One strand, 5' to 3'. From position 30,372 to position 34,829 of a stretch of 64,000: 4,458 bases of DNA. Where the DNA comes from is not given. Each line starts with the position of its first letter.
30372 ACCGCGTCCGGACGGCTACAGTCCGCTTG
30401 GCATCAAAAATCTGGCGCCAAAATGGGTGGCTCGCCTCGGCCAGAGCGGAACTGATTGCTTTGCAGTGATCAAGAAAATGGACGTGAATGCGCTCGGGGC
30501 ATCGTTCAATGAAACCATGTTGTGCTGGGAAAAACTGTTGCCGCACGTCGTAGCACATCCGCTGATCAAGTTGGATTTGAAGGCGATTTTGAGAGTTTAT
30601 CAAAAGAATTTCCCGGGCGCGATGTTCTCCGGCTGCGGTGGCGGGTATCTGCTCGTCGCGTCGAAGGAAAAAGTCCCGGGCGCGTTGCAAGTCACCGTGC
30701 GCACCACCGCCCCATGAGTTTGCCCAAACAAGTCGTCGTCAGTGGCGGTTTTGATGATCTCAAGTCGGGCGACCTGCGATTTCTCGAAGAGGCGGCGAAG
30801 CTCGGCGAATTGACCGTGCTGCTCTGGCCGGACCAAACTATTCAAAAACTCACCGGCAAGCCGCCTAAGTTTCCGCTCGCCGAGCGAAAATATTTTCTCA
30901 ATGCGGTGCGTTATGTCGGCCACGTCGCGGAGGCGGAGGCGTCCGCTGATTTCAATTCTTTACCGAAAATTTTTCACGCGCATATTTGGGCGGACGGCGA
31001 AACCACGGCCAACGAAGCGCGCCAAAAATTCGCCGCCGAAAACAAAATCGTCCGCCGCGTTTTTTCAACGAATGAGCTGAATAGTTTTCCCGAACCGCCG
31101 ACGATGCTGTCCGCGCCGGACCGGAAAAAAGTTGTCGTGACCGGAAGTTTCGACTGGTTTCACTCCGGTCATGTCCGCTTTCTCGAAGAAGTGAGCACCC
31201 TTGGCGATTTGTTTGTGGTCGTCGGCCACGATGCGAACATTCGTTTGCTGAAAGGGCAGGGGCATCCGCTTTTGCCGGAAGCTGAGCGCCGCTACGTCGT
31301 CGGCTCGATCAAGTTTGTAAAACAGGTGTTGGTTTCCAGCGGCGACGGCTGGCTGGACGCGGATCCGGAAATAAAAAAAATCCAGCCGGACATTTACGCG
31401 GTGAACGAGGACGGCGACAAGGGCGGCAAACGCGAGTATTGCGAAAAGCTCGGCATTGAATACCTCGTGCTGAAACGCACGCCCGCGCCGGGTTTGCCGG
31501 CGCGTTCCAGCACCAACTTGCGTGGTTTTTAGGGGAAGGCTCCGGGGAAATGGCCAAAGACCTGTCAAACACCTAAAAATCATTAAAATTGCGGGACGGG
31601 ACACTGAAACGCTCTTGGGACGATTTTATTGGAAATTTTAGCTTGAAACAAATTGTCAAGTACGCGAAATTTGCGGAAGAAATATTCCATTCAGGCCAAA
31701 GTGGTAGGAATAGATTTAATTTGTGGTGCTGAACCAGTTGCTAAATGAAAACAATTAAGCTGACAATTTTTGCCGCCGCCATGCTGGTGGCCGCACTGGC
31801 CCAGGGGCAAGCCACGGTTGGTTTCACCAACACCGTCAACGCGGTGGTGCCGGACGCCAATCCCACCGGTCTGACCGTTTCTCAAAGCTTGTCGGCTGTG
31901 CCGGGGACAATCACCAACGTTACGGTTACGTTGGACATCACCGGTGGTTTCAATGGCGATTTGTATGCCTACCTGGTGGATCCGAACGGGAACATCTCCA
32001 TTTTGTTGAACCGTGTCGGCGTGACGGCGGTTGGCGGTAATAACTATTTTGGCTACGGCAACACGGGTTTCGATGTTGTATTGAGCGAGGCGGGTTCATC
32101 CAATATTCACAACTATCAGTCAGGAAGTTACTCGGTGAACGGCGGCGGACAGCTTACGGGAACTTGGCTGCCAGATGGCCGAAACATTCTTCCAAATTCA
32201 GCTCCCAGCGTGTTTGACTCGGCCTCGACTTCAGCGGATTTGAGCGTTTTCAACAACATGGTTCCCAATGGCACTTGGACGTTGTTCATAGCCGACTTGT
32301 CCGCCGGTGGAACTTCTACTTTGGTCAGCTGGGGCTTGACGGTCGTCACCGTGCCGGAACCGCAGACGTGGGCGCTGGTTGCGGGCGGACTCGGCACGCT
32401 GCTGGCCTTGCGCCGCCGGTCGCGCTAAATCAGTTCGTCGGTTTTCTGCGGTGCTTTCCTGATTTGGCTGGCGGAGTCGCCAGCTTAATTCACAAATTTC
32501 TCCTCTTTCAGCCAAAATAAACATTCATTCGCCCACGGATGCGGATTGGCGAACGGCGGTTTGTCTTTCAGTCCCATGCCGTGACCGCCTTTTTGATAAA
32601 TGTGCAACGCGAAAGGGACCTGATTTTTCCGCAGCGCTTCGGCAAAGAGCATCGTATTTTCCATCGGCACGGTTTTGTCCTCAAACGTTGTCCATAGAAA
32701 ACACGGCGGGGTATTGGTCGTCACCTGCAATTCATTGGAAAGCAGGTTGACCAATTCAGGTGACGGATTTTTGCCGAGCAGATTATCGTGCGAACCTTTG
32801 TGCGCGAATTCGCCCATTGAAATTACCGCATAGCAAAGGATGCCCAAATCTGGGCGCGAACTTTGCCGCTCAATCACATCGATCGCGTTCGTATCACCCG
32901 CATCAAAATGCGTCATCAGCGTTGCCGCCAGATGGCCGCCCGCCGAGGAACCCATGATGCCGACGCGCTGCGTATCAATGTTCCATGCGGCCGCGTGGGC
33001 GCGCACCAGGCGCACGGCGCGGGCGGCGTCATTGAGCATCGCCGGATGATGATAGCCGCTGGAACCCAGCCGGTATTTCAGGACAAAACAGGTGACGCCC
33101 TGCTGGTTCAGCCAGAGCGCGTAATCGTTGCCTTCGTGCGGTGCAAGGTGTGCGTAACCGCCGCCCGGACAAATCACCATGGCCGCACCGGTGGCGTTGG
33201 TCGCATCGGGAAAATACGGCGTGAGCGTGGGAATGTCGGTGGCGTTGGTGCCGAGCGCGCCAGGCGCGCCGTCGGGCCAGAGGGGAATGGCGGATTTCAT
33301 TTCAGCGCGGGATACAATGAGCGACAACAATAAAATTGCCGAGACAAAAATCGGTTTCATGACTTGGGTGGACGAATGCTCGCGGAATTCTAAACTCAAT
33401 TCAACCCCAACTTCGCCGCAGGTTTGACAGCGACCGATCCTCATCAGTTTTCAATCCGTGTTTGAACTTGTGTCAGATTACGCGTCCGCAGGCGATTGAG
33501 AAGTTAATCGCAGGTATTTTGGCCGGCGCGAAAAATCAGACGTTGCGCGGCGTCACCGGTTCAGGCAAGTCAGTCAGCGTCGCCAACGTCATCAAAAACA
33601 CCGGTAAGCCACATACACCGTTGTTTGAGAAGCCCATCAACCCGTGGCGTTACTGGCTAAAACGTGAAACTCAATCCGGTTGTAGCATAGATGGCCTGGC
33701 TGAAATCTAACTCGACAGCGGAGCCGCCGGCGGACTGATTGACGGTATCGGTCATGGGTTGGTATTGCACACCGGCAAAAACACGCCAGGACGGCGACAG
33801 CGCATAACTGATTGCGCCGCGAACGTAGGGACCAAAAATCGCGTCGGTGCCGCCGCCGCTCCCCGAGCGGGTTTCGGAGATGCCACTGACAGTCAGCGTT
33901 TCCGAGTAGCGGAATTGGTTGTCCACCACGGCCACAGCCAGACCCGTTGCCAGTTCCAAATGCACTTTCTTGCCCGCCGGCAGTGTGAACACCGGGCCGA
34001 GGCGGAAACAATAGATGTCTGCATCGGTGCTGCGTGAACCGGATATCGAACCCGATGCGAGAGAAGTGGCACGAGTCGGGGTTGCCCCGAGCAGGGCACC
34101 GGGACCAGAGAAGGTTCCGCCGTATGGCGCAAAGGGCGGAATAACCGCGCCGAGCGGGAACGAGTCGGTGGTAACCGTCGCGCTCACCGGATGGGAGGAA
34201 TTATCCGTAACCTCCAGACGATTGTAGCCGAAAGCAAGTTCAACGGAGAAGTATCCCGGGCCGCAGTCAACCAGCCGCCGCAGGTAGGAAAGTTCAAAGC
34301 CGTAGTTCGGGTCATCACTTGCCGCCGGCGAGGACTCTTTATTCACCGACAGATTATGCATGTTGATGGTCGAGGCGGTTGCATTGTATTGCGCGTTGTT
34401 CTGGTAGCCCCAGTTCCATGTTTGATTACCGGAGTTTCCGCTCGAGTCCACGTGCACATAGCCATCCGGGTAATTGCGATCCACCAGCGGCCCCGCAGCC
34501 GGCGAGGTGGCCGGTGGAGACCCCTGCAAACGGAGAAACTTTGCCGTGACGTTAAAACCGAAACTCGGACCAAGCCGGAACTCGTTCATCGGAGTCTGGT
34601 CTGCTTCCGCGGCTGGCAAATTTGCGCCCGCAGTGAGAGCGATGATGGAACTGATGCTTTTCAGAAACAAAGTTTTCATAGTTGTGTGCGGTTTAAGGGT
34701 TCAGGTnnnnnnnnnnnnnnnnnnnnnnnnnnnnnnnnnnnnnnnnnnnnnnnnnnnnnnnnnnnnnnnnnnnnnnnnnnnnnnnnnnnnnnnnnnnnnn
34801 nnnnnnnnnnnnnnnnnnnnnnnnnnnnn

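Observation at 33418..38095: Relic copy of the uvrB promoter and 5' end lies 4.47 kb upstream of intact uvrB and brackets a two-gene segment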

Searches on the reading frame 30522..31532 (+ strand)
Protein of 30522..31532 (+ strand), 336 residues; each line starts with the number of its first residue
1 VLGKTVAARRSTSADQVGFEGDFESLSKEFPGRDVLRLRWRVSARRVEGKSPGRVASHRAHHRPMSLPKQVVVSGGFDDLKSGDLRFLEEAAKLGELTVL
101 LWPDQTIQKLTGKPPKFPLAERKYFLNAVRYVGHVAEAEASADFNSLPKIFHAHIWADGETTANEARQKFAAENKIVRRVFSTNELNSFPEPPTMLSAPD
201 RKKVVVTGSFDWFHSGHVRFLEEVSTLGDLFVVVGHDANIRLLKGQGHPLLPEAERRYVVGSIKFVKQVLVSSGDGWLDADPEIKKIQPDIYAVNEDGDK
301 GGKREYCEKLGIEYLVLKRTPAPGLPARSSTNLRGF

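Call 6: search_protein_families(library=pfam, proteins=[window:30522-31532:+], max_evalue=0.01)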
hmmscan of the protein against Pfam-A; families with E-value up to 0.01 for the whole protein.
window:30522-31532:+ (336 aa): 1 family
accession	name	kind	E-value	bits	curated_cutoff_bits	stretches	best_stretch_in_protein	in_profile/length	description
PF01467.32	CTP_transf_like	-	6.4e-14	52.7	21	1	206-297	2-89/133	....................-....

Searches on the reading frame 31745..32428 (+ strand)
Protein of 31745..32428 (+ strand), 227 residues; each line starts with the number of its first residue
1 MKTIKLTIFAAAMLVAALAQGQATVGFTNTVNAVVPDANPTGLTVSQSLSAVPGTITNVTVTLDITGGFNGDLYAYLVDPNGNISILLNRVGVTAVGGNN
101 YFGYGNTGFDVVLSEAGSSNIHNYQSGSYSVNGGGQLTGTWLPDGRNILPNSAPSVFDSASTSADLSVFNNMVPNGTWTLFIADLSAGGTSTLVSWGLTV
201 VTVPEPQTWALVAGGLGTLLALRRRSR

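Call 6: search_protein_families(library=pfam, proteins=[window:31745-32428:+], max_evalue=0.01)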
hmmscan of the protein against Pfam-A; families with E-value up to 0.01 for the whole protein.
window:31745-32428:+ (227 aa): 2 families
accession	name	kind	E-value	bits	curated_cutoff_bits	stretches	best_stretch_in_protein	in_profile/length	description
PF01483.27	P_proprotein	-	8.9e-09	35.8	21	1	57-93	2-38/86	Proprotein convertase P-domain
PF07589.16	PEP-CTERM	-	0.00045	20.6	20.7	1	202-225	1-24/24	PEP-CTERM motif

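Call 68: search_protein_families(library=ncbifam, proteins=[window:31745-32428:+], max_evalue=0.1)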
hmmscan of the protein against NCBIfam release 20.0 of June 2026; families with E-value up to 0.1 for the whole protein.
window:31745-32428:+ (227 aa): 13 families
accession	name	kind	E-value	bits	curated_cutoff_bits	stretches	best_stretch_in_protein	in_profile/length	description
NF038129.1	PEP_NF038129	equivalog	1.3e-06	28.4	65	1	187-225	154-193/194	NF038129 family PEP-CTERM protein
NF041538.1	PEP_EDSA_1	subfamily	3.3e-06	27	100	1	108-226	197-307/307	EDSAP-1 family PEP-CTERM protein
NF038126.1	PEP_CTERM_FxDxF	subfamily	2e-05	24.9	50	1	132-225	74-164/165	FxDxF family PEP-CTERM protein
NF035944.1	PEPxxWA-CTERM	domain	0.00015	21.6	35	1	203-225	1-24/24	PEPxxWA-CTERM sorting domain-containing protein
NF038119.1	PEP_CTERM_MHFG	equivalog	0.0002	21.8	100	1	199-226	232-259/260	MHFG family PEP-CTERM protein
TIGR02595.1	PEP_CTERM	domain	0.00074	20.2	16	1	203-226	1-24/24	PEP-CTERM sorting domain-containing protein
NF033554.9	floc_PepA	equivalog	0.0008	19.3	80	1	20-226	68-260/261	flocculation-associated PEP-CTERM protein PepA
NF038120.1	PEP_CTERM_QFxxD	subfamily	0.0012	18.7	80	1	199-225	189-213/215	NF038120 family PEP-CTERM protein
NF038118.1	PEP_CTERM_CCXG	equivalog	0.0012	18.6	90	1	195-225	168-198/199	CCXG family PEP-CTERM protein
NF033947.0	PEP-cistern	hypoth_equivalog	0.0087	15.8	60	1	199-225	169-195/195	cistern family PEP-CTERM protein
NF038124.1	PEP_CTERM_TLD_A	exception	0.013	15.1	100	1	199-226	207-234/235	PEP_CTERM-anchored TLD domain-containing protein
NF038125.1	PEP_CTERM_THxN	subfamily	0.032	13.8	85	1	199-225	218-245/246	THxN family PEP-CTERM protein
NF041927.1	Xrt_dep_XDP1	equivalog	0.042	13.8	125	1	201-225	217-241/242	exosortase-dependent surface protein XDP1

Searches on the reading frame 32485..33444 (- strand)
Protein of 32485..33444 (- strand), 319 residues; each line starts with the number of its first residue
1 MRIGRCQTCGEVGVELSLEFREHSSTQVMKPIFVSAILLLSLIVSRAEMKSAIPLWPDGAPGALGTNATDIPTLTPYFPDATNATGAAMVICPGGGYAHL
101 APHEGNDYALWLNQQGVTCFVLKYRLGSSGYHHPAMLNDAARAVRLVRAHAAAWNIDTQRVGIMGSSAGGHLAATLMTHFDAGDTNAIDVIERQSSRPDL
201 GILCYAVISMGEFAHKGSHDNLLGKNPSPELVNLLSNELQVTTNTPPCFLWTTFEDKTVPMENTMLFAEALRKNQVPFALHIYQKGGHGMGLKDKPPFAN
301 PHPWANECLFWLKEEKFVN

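Call 6: search_protein_families(library=pfam, proteins=[window:32485-33444:-], max_evalue=0.01)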
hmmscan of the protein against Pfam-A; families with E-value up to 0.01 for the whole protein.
window:32485-33444:- (319 aa): 6 families
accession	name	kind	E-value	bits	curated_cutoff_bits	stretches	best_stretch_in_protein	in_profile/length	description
PF20434.5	BD-FAE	-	3e-22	79.6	26.8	1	77-271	4-215/215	BD-FAE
PF07859.19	Abhydrolase_3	-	4.9e-14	53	25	1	112-206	25-108/210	alpha/beta hydrolase fold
PF00326.27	Peptidase_S9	-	1.6e-13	51.1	22.6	1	146-291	51-190/213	Prolyl oligopeptidase family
PF00135.34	COesterase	-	4.1e-07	29.8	27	1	77-179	91-203/515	Carboxylesterase family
PF01738.24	DLH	-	3.6e-06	27.2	21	1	246-293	144-191/217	Dienelactone hydrolase family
PF10503.15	Esterase_PHB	-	0.01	15.6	23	0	138-180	76-118/219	Esterase PHB depolymerase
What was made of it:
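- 32485..33360 (-): Secreted acetyl-esterase gene (291 aa). It is the conserved left neighbour of uvrB in relatives. Pfam BD-FAE / Abhydrolase_3 (call 6).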

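Call 21: find_related_loci(query=window:32485-33360:-, collection=metagenome_contigs, flank=10000)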
Query window:32485-33360:- (291 aa) in metagenome_contigs; peptide patterns used: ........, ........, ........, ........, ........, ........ (x = any residue, [..] = any of these).
429 stretches matched a pattern; 372 encode a relative of the query (tblastn E <= 1e-3); the best 80 are kept; 80 distinct loci.
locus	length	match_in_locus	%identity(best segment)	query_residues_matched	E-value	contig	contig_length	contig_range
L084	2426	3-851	95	9-291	0e+0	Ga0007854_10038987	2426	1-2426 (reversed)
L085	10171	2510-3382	92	1-291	0e+0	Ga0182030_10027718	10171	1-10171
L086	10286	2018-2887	90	1-290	0e+0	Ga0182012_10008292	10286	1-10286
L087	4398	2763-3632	87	1-290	0e+0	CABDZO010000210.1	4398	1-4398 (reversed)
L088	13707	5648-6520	87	1-291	2e-174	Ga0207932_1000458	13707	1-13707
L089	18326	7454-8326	85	1-291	2e-173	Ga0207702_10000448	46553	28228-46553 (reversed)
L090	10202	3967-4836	86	1-290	7e-173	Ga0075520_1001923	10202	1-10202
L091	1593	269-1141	84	1-291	0e+0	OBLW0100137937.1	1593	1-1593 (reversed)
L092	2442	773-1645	82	1-291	0e+0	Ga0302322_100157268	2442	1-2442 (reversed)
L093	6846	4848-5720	83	1-291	2e-168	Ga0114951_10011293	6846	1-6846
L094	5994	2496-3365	85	1-291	2e-169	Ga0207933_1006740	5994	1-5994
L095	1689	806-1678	82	1-291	0e+0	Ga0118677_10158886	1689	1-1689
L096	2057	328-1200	82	1-291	2e-179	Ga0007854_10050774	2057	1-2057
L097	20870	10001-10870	82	1-291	6e-166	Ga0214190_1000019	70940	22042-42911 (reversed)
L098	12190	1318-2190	81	1-291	5e-166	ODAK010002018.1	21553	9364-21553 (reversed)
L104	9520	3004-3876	82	1-291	3e-165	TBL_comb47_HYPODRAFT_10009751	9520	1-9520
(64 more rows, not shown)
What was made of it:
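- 32485..33360 (-): 80 orthologous loci at 77-95% aa identity (call 21).
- Tried and rejected: The metagenome scan with the esterase (call 21) solved this.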

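Call 68: search_protein_families(library=ncbifam, proteins=[window:32485-33360:-], max_evalue=0.1)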
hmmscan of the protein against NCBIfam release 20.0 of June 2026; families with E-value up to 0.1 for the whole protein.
window:32485-33360:- (291 aa): 16 families
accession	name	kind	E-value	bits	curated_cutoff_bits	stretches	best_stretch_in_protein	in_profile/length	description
NF041902.1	pecacetest_PaeX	equivalog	2.3e-60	204.3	550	1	44-267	63-288/318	pectin acetylesterase PaeX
NF042968.1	AcxylEst_AxeA1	equivalog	2.2e-55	187.8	700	1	45-286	37-266/459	acetylxylan esterase AxeA1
NF052620.1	AryltfaseLP1002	equivalog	3.4e-38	131.5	300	1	52-267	26-238/265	lp_1002 family arylesterase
NF058653.1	LipP1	equivalog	1.2e-10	40.7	350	1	49-151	63-164/300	LipP1 family hormone-sensitive lipase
NF052354.1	EstLipQMycob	equivalog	2.8e-09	36.1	700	1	55-147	162-254/418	esterase LipQ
NF033149.0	CHL_hydrolase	equivalog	2.1e-08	33.5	500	1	49-149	66-166/310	chloramphenicol hydrolase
NF007547.0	PRK10162.1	equivalog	5.8e-07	28.7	389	1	49-147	77-173/321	acetyl esterase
NF058651.1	GESAG_HSLs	subfamily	8.4e-06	25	430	1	55-151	64-156/296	GESAG motif subfamily hormone-sensitive lipase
NF050058.1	e_dPHAscl_type1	hypoth_equivalog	9.3e-06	25.3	150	1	111-150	84-123/276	extracellular catalytic domain type 1 short-chain-length polyhydroxyalkanoate depolymerase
NF058649.1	GTSAG_HSLs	subfamily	8.3e-05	22.1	380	1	85-260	117-286/312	GTSAG motif subfamily hormone-sensitive lipase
NF058665.1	HaHSL_fam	equivalog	0.0021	17.5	320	1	59-151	62-147/260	hormone-sensitive lipase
NF041556.1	tannase_B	equivalog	0.0039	16.5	300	1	105-150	129-174/463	subtype B tannase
NF007857.0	PRK10566.1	equivalog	0.0051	16.6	201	0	210-252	180-221/249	esterase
NF050057.1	e_dPHAmcl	equivalog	0.023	14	270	1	212-261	186-235/252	extracellular medium-chain-length polyhydroxyalkanoate depolymerase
NF058650.1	GCSAG_HSLs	subfamily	0.037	13.6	410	0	88-150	116-172/314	GCSAG motif subfamily hormone-sensitive lipase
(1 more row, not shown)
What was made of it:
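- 32485..33360 (-): NCBIfam matches to pectin/acetylxylan esterases fall below their cut-offs (call 68).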

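Call 75: search_protein_families(library=pfam, proteins=[L104:1435-1692:-, L104:1118-1438:-, L104:1993-2991:+, L086:1023-2012:+], max_evalue=0.001)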
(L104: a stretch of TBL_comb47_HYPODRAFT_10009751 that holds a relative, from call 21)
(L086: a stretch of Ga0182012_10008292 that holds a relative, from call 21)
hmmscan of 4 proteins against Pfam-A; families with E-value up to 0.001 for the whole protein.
L104:1435-1692:- (85 aa): 1 family
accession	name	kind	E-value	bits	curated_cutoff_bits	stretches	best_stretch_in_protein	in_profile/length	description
PF03693.20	ParD_antitoxin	-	0.00011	23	21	1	3-38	7-42/81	Bacterial antitoxin of ParD toxin-antitoxin type II system and RHH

L104:1118-1438:- (106 aa): 1 family
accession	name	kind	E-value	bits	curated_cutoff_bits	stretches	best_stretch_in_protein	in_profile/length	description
PF05016.21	ParE_toxin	-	1.9e-11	44.8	23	1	9-99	5-88/89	ParE toxin of type II toxin-antitoxin system, parDE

L104:1993-2991:+ (332 aa): 1 family
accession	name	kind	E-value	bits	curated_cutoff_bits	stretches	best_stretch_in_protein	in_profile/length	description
PF01544.23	CorA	-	7.7e-57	193.3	27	1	33-328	4-292/292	CorA-like Mg2+ transporter protein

L086:1023-2012:+ (329 aa): 1 family
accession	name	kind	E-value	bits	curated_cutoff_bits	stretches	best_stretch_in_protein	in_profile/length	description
PF04616.20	Glyco_hydro_43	-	3.4e-14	53.3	32.2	1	49-252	15-226/288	Glycosyl hydrolases family 43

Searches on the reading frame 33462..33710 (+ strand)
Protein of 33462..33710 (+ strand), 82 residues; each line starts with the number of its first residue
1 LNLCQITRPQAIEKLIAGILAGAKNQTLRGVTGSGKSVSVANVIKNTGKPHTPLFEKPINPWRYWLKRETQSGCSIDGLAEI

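Call 61: search_protein_families(library=pfam, proteins=[window:33462-33710:+], max_evalue=5)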
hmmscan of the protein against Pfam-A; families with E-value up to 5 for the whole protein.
window:33462-33710:+ (82 aa): 3 families
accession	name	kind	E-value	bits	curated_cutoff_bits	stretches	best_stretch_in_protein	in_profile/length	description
PF04851.21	ResIII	-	0.029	14.7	22.5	1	10-48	10-48/164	Type III restriction enzyme, res subunit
PF12775.13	AAA_7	-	0.23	11.4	25.8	1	14-48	24-58/181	P-loop containing dynein motor region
PF00634.23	BRCA2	-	0.34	10.8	20.3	1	32-42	7-17/29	BRCA2 repeat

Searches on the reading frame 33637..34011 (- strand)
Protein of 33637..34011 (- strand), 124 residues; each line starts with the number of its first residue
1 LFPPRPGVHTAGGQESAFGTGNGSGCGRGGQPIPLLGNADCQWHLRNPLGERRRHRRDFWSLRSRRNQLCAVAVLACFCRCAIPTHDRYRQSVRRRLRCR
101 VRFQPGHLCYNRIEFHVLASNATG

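Call 78: search_protein_families(library=pfam, proteins=[window:33637-34011:-], max_evalue=0.01)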
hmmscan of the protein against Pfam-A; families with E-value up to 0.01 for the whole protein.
window:33637-34011:- (124 aa): 0 families

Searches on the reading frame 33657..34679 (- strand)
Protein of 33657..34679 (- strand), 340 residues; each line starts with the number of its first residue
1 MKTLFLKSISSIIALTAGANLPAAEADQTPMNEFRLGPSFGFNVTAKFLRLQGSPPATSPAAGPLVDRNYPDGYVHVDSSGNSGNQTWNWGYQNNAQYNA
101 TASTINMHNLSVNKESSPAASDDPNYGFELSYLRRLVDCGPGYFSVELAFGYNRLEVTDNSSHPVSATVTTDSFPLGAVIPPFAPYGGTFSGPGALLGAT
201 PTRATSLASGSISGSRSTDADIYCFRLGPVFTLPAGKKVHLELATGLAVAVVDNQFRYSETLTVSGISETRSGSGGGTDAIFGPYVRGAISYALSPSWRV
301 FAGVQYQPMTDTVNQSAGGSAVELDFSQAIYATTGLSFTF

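Call 6: search_protein_families(library=pfam, proteins=[window:33657-34679:-], max_evalue=0.01)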
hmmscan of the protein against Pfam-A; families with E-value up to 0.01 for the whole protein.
window:33657-34679:- (340 aa): 0 families

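Call 61: search_protein_families(library=pfam, proteins=[window:33657-34679:-], max_evalue=5)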
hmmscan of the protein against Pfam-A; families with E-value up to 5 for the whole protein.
window:33657-34679:- (340 aa): 1 family
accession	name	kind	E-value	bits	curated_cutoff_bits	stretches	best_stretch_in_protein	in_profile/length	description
PF10677.15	DUF2490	-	0.11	12.6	29.8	1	255-333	10-81/186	Protein of unknown function (DUF2490)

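Call 67: search_solved_structures(query=window:33657-34679:-, max_evalue=1)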
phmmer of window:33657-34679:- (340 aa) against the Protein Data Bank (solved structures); distinct sequences matched with E-value up to 1: 0.

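Call 68: search_protein_families(library=ncbifam, proteins=[window:33657-34679:-], max_evalue=0.1)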
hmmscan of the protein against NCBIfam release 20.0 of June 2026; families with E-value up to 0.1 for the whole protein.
window:33657-34679:- (340 aa): 0 families

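Call 79: search_protein_families(library=phrogs, proteins=[window:33657-34679:-], max_evalue=0.01)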
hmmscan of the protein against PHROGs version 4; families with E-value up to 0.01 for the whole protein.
window:33657-34679:- (340 aa): 0 families
